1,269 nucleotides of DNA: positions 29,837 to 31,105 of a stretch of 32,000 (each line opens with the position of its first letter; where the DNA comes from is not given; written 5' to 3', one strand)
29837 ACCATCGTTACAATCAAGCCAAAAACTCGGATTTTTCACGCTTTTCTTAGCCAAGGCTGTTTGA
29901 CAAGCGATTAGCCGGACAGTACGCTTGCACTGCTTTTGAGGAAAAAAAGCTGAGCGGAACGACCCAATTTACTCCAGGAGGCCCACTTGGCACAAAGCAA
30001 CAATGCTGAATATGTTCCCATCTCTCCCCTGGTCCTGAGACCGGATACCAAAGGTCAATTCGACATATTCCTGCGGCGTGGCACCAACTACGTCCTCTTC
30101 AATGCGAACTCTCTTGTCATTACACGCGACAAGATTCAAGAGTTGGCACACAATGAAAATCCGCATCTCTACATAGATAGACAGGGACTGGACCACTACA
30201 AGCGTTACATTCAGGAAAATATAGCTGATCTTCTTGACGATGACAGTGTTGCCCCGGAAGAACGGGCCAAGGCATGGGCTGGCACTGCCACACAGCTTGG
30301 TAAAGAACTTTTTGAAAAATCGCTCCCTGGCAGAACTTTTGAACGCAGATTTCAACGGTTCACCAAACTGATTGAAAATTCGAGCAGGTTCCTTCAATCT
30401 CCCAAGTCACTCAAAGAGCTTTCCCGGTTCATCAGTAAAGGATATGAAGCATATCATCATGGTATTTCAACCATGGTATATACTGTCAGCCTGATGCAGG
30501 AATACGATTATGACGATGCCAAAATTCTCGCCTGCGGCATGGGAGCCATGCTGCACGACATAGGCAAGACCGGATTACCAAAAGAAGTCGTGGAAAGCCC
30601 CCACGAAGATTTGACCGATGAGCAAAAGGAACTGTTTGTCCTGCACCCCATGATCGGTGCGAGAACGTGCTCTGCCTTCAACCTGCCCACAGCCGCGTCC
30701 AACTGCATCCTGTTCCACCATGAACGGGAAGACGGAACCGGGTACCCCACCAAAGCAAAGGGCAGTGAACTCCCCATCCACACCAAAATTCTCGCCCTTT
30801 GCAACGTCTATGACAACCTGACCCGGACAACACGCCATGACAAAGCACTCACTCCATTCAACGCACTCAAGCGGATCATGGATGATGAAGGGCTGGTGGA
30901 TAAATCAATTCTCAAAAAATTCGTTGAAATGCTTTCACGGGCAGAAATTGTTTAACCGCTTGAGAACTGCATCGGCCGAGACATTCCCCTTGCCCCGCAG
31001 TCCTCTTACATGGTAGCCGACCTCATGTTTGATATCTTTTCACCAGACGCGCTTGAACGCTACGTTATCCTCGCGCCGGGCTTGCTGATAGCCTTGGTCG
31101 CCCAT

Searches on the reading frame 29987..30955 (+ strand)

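Call 56: search_protein_families(library=pfam, proteins=[window:29987-30955:+], max_evalue=0.00001)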
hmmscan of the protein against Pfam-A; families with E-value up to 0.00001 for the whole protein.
window:29987-30955:+ (322 aa): 2 families
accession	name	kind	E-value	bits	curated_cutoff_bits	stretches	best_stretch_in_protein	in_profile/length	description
PF13487.12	HD_5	-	2.1e-25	89.8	27.2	1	167-306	26-168/170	HD domain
PF01966.28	HD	-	7.2e-10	39.6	22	1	156-277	2-115/116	HD domain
